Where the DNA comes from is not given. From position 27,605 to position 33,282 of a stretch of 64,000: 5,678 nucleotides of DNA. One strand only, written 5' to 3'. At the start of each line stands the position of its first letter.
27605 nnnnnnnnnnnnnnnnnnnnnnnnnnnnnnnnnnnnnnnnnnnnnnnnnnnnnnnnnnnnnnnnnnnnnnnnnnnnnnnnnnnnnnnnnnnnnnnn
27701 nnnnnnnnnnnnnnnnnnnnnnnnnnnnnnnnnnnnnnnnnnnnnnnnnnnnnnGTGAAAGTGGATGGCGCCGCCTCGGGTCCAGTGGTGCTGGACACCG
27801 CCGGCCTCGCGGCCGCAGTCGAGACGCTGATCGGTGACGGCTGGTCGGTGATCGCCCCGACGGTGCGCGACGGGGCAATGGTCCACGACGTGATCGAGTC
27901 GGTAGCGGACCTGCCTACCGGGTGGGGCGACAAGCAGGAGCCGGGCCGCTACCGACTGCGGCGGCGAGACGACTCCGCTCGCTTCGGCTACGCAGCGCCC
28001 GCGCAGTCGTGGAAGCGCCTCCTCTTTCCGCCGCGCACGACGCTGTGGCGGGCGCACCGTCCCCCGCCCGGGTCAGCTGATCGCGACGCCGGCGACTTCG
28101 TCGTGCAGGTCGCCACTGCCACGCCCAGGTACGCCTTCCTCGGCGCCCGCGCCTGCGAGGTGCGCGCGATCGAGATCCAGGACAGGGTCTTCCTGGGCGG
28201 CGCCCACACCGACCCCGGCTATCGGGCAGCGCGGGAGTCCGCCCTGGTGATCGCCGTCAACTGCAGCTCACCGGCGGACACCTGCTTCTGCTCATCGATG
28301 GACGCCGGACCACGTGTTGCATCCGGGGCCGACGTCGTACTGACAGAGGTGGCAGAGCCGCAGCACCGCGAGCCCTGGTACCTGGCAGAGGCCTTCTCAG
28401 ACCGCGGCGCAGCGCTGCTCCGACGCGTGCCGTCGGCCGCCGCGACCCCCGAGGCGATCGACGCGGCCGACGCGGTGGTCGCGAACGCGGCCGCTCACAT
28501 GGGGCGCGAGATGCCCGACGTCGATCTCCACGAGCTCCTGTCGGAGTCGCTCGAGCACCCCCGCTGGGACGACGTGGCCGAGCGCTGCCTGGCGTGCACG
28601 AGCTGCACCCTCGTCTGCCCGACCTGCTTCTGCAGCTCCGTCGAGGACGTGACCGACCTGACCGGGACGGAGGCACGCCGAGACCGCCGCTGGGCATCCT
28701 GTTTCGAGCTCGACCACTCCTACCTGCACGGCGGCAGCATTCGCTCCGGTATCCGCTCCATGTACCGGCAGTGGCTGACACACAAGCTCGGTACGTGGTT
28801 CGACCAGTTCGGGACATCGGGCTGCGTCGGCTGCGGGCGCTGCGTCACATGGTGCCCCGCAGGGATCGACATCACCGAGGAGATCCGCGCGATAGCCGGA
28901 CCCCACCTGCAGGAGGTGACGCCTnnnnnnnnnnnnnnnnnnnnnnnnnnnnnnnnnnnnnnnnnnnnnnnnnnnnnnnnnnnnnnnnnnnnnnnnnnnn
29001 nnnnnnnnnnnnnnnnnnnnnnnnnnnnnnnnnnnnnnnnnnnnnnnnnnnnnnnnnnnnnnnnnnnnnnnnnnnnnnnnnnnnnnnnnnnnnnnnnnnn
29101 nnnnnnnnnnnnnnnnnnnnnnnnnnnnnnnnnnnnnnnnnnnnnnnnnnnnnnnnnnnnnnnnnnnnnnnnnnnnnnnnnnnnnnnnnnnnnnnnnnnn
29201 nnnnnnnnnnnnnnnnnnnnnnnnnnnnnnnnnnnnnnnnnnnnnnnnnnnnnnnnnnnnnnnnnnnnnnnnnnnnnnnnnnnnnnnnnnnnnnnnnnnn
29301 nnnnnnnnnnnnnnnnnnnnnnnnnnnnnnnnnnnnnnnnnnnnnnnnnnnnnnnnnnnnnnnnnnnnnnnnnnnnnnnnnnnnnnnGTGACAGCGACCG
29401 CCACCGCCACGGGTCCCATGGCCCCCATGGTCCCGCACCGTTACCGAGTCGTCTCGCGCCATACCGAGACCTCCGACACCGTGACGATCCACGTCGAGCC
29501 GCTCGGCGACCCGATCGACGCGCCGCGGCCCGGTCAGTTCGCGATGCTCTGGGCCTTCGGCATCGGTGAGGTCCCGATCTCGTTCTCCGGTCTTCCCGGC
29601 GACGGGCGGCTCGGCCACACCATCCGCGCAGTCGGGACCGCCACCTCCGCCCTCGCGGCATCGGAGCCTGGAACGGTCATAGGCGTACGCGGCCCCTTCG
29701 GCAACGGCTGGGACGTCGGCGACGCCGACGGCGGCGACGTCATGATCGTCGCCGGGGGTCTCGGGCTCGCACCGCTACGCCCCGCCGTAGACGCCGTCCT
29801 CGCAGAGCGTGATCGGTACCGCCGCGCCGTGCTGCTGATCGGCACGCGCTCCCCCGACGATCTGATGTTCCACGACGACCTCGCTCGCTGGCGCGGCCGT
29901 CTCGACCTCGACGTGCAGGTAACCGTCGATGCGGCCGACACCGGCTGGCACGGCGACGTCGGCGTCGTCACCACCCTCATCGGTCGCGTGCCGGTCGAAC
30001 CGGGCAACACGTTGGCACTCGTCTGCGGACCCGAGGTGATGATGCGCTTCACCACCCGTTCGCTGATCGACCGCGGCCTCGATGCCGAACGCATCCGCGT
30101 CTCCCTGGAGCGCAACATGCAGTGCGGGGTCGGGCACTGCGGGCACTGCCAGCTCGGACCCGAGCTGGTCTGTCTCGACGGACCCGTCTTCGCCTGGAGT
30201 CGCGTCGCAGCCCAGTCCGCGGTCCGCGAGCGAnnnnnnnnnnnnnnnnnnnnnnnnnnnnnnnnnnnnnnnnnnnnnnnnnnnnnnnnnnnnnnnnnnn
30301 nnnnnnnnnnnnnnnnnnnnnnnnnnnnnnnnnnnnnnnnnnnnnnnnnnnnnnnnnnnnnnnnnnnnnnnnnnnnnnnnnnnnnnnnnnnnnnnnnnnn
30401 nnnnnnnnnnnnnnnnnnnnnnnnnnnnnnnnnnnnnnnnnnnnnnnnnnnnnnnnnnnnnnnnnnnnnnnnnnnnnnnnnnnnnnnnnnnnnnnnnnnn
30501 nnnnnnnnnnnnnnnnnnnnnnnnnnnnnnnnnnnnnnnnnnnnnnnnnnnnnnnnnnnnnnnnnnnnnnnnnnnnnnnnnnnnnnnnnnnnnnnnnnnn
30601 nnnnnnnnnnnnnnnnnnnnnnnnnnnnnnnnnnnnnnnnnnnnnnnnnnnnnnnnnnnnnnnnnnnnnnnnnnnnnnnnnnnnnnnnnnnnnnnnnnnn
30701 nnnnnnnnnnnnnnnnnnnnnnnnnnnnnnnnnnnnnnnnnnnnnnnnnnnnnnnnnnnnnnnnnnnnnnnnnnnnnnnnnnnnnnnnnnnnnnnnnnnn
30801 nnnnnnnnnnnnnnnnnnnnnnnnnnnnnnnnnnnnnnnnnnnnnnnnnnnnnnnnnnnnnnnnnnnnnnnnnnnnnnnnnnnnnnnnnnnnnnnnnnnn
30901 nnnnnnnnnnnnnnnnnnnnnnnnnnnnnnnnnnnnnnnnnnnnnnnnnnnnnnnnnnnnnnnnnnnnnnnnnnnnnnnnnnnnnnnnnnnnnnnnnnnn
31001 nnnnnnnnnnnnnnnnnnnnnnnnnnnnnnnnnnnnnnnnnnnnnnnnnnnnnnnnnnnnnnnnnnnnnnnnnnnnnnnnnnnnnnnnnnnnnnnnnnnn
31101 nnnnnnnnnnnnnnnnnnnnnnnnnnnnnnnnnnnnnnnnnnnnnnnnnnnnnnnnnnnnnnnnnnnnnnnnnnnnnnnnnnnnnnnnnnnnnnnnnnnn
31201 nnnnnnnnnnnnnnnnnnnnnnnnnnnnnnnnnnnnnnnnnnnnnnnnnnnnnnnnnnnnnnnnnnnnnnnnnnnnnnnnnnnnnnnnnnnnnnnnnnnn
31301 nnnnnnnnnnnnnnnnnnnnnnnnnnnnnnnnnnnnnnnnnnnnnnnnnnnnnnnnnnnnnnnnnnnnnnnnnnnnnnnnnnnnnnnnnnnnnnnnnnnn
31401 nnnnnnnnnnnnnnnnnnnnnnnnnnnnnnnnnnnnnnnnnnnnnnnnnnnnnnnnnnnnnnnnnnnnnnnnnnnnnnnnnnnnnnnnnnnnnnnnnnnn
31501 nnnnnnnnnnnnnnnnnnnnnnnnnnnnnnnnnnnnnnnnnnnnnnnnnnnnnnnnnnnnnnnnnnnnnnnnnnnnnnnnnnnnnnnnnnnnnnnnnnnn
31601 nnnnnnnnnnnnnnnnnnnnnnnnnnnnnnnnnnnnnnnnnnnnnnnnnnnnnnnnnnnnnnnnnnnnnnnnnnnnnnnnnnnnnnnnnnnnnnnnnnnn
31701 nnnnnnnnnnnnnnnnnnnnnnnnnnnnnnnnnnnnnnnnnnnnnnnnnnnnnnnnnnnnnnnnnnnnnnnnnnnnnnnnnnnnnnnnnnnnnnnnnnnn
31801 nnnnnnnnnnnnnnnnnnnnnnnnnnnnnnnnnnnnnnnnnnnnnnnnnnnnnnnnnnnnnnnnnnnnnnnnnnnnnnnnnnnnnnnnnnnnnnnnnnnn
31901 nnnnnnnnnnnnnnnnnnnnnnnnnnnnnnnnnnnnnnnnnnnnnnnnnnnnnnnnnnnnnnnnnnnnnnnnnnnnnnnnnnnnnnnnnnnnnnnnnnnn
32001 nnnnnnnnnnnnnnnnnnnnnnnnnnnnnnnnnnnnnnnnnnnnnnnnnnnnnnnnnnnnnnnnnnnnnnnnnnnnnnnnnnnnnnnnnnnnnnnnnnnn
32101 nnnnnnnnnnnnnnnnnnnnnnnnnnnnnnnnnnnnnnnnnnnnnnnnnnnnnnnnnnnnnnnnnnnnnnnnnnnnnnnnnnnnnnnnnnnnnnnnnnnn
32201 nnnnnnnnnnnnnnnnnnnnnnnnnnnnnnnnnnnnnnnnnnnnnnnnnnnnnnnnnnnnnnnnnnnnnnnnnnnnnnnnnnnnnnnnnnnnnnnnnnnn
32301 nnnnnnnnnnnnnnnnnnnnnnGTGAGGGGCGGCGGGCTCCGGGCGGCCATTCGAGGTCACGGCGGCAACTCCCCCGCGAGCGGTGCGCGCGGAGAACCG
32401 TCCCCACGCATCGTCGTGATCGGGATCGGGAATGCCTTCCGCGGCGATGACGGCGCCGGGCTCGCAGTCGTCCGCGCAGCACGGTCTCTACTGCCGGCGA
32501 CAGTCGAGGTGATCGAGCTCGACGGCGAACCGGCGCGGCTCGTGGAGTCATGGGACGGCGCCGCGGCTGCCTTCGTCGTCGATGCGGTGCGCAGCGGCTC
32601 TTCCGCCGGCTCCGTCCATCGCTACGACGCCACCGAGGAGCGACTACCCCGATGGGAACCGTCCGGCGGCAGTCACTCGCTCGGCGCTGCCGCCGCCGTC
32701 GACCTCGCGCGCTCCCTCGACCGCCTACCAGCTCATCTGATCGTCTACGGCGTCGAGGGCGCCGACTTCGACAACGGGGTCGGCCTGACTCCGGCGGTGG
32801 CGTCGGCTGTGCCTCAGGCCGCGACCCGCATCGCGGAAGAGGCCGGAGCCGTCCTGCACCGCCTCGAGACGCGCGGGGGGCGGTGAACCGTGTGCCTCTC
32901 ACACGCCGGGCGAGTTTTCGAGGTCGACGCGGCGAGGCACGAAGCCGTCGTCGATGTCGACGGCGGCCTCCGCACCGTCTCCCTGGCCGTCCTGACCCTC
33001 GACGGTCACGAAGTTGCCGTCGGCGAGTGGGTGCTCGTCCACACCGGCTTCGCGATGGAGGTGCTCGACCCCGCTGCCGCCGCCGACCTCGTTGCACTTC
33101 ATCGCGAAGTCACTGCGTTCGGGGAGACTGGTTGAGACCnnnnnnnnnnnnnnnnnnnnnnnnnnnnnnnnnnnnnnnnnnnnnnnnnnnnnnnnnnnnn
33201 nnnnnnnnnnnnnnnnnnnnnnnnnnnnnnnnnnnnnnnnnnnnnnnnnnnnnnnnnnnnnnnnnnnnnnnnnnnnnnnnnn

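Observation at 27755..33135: Group 3b [NiFe]-hydrogenase operon with a cNMP-binding protein inserted between the beta and gamma subunits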

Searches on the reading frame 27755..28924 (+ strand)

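Call 6: search_protein_families(library=pfam, proteins=[window:27755-28924:+], max_evalue=0.01)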
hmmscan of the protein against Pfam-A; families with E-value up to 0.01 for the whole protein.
seq(390 aa): 11 families
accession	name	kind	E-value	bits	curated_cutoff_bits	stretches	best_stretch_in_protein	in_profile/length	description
PF17179.9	Fer4_22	-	1.1e-28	100.3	27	1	277-371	1-95/95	4Fe-4S dicluster domain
PF12838.12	Fer4_7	-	1.2e-07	32.5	27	1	351-371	32-52/52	4Fe-4S dicluster domain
PF12797.12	Fer4_2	-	1.4e-07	31.4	24.5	2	355-369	8-22/22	4Fe-4S binding domain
PF13746.11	Fer4_18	-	4.3e-07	30.6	27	1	352-376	56-80/114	4Fe-4S dicluster domain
PF13534.11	Fer4_17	-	1.7e-06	28.9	22.2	0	264-290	32-58/61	4Fe-4S dicluster domain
PF13237.11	Fer4_10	-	3.5e-06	27.3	25.5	1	354-375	6-30/53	4Fe-4S dicluster domain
PF13183.11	Fer4_8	-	5.2e-06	27.4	27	1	275-371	2-68/68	4Fe-4S dicluster domain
PF13187.11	Fer4_9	-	9.9e-05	22.7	27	1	277-370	1-50/52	4Fe-4S dicluster domain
PF25160.1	LdpA_Fe-S-bd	-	0.00018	21.6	27.6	1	354-371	25-42/49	LdpA Fe-S cluster-binding domain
PF12837.12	Fer4_6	-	0.0018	18.6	25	0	357-370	9-22/24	4Fe-4S binding domain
PF13484.11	Fer4_16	-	0.004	18.4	30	0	357-370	2-15/66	4Fe-4S double cluster binding domain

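Call 7: search_protein_families(library=ncbifam, proteins=[window:27755-28924:+], max_evalue=0.01)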
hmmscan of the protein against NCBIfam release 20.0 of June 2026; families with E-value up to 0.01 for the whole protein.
seq(390 aa): 20 families
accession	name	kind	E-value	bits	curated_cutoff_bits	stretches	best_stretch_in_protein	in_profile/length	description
NF040833.1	sulfhyd_HydB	equivalog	2.4e-37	128.7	750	1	124-383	86-338/367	NADPH-dependent hydrogenase/sulfhydrogenase 1 subunit beta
NF040829.1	sulfhyd_ShyB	equivalog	1.1e-33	116.7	690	1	125-373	83-322/334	NAD(P)-dependent hydrogenase/sulfhydrogenase 2 subunit beta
TIGR02910.1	sulfite_red_A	equivalog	8.9e-30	104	323.15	1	123-378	87-324/334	anaerobic sulfite reductase subunit AsrA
NF007205.0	PRK09626.1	equivalog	3e-05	24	93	0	354-384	16-47/105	2-oxoglutarate-acceptor oxidoreductase subunit OorD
NF045670.1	quin_L_LdhH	equivalog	7.3e-05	21.2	800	1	355-381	354-380/706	L-lactate dehydrogenase (quinone) large subunit LdhH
NF040864.1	HgcB_ferredoxin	equivalog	0.00017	21.4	99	0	354-375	13-34/93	mercury methylation ferredoxin HgcB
NF038196.1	ferrodoxin_EFR1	subfamily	0.00025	21.2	75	0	354-370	183-199/242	EFR1 family ferrodoxin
TIGR01971.1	NuoI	subfamily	0.00025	20.6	113.05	0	274-301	40-66/121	NADH-quinone oxidoreductase, chain I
TIGR02745.1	ccoG_rdxA_fixG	equivalog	0.00041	19.4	316.7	1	354-374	230-250/435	cytochrome c oxidase accessory protein CcoG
TIGR02512.1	FeFe_hydrog_A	subfamily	0.00045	19.2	405.95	0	352-370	47-65/375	[FeFe] hydrogenase, group A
NF010590.0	PRK13984.1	equivalog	0.001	17.3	946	0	354-386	189-221/611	putative oxidoreductase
NF009053.0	PRK12387.1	subfamily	0.0015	18.3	204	0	270-291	67-88/180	formate hydrogenlyase complex iron-sulfur subunit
NF004616.0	PRK05950.1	subfamily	0.0022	17.2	228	0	350-380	199-229/238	succinate dehydrogenase iron-sulfur subunit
NF006221.0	PRK08348.1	subfamily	0.0027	17.4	124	0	355-378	44-68/136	NADH-plastoquinone oxidoreductase subunit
NF004537.0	PRK05888.1-3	equivalog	0.0027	17.2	163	0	269-290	61-82/204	NADH-quinone oxidoreductase subunit NuoI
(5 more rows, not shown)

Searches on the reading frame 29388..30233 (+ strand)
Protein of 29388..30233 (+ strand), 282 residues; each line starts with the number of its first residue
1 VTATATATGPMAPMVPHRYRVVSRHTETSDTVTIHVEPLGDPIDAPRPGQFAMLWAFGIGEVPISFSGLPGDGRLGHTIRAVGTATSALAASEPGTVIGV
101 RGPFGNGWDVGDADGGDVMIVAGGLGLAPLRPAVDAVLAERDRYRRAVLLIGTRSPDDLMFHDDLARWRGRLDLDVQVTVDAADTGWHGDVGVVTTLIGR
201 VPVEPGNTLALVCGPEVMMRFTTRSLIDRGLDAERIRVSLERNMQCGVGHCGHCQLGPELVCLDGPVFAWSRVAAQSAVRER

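Call 6: search_protein_families(library=pfam, proteins=[window:29388-30233:+], max_evalue=0.01)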
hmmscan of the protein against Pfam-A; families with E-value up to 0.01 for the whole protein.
seq(282 aa): 2 families
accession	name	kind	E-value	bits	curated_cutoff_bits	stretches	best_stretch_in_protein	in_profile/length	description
PF00175.26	NAD_binding_1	-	5.5e-14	53.2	22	1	121-222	2-107/109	Oxidoreductase NAD-binding domain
PF10418.14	DHODB_Fe-S_bind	-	1.8e-08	34.4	23.9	1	241-273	1-40/41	Iron-sulfur cluster binding domain of dihydroorotate dehydrogenase B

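Call 7: search_protein_families(library=ncbifam, proteins=[window:29388-30233:+], max_evalue=0.01)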
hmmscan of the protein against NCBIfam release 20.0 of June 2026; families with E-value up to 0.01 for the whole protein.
seq(282 aa): 25 families
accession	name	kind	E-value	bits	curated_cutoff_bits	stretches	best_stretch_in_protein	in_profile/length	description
TIGR02911.1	sulfite_red_B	equivalog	4.6e-55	186.5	288.6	1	22-272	13-255/261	anaerobic sulfite reductase subunit AsrB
NF006220.0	PRK08345.1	subfamily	1.1e-51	175.9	395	1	47-271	44-285/294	cytochrome-c3 hydrogenase subunit gamma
NF000796.0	PRK00054.1-1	equivalog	8.5e-48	162.8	224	1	42-273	26-235/254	dihydroorotate dehydrogenase electron transfer subunit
NF040830.1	sulfhyd_ShyC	equivalog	1.1e-43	149.5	600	1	47-271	40-279/288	NAD(P)-dependent hydrogenase/sulfhydrogenase 2 subunit gamma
NF040835.1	sulfhyd_HydG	equivalog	3.8e-42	144.5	650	1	47-273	51-284/292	NADPH-dependent hydrogenase/sulfhydrogenase 1 subunit gamma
NF000798.0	PRK00054.1-3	equivalog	5e-22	78.7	219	1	47-273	32-242/244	dihydroorotate dehydrogenase electron transfer subunit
NF009414.0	PRK12778.1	equivalog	5.1e-21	74.6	1103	1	47-276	29-251/752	bifunctional dihydroorotate dehydrogenase B NAD binding subunit/NADPH-dependent glutamate synthase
NF000799.0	PRK00054.1-4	equivalog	5.4e-20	71.5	314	1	79-273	71-256/258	dihydroorotate dehydrogenase electron transfer subunit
NF004862.0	PRK06222.1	subfamily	2.9e-19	69.6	220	1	46-273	28-248/281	sulfide/dihydroorotate dehydrogenase-like FAD/NAD-binding protein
NF000797.0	PRK00054.1-2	equivalog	2.7e-15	56.3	270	1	63-272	62-264/267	dihydroorotate dehydrogenase electron transfer subunit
NF009413.0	PRK12775.1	equivalog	1.3e-12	46.4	1895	1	19-273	2-248/1006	putative trifunctional 2-polyprenylphenol hydroxylase/glutamate synthase subunit beta/ferritin domain-containing protein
NF040810.1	BenC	equivalog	2.2e-12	46.8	430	1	29-233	117-322/333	benzoate 1,2-dioxygenase electron transfer component BenC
NF045803.1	MethMoxFADbindMmoC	equivalog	4.2e-12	45.5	500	1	69-236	164-335/343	aromatic/alkene monooxygenase hydroxylase FAD-binding subunit MmoC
NF009415.0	PRK12779.1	equivalog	1.7e-09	36.2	1519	1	20-256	652-893/944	putative bifunctional glutamate synthase subunit beta/2-polyprenylphenol hydroxylase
NF058606.1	GlBtMonoRdsGbcB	equivalog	1e-07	31.2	500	1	94-235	98-241/362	glycine betaine monooxygenase reductase subunit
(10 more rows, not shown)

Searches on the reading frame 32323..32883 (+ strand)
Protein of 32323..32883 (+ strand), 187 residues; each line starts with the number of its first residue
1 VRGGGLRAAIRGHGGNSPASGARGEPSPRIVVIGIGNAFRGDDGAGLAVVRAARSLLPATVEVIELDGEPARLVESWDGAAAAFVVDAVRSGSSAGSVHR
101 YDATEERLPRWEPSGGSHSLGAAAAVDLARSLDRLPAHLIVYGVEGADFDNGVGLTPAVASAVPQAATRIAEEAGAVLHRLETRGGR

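Call 6: search_protein_families(library=pfam, proteins=[window:32323-32883:+], max_evalue=0.01)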
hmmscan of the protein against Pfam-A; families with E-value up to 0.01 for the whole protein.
seq(187 aa): 1 family
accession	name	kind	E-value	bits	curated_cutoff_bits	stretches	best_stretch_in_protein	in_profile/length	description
PF01750.23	HycI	-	1e-10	42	23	1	56-172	12-129/130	Hydrogenase maturation protease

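Call 7: search_protein_families(library=ncbifam, proteins=[window:32323-32883:+], max_evalue=0.01)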
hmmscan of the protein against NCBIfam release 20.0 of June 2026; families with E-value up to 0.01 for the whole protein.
seq(187 aa): 7 families
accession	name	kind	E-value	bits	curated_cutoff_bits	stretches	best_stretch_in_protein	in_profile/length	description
TIGR00072.1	hydrog_prot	superfamily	4e-31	108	47.45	1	31-173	1-144/145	hydrogenase maturation protease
NF007777.0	PRK10466.1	equivalog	6.4e-11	42.3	190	1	29-172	2-147/164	HyaD/HybD family hydrogenase maturation endopeptidase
TIGR00140.1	hupD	subfamily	1.2e-10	41.6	151.8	1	30-172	1-145/151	HyaD/HybD family hydrogenase maturation endopeptidase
NF007616.0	PRK10264.1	equivalog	2.6e-07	30.5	261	1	29-168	5-146/195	hydrogenase 1 maturation protease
NF045519.1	NiFeSe_H2_mat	exception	5.5e-06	26.3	190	1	29-170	2-143/152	NiFeSe hydrogenase maturation protease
TIGR00130.1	frhD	equivalog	7.4e-05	22.9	134.95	1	29-173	4-150/153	coenzyme F420-reducing hydrogenase, FrhD protein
TIGR00142.1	hycI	equivalog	0.0001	22.1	119.1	1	31-172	2-140/146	hydrogenase maturation peptidase HycI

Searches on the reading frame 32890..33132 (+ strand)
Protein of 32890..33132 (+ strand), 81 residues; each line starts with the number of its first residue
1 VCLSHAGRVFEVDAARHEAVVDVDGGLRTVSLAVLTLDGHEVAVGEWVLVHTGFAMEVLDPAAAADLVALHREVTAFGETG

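Call 6: search_protein_families(library=pfam, proteins=[window:32890-33132:+], max_evalue=0.01)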
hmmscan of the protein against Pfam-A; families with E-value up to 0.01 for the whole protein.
seq(81 aa): 1 family
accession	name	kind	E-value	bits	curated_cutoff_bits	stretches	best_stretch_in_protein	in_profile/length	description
PF01455.23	HupF_HypC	-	4.2e-18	65.7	28.5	1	1-69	1-63/65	HupF/HypC family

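Call 7: search_protein_families(library=ncbifam, proteins=[window:32890-33132:+], max_evalue=0.01)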
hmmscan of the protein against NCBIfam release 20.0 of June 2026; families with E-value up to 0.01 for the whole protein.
seq(81 aa): 3 families
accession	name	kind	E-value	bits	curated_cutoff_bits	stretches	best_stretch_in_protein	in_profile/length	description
TIGR00074.1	hypC_hupF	subfamily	2e-15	56.4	48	1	1-74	1-68/80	HypC/HybG/HupF family hydrogenase formation chaperone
NF007721.0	PRK10413.1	equivalog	3.2e-12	46.2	115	1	1-70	1-72/87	hydrogenase maturation factor HybG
NF007712.0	PRK10409.1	equivalog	1.5e-09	38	136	1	1-69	1-69/90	HypC/HybG/HupF family hydrogenase formation chaperone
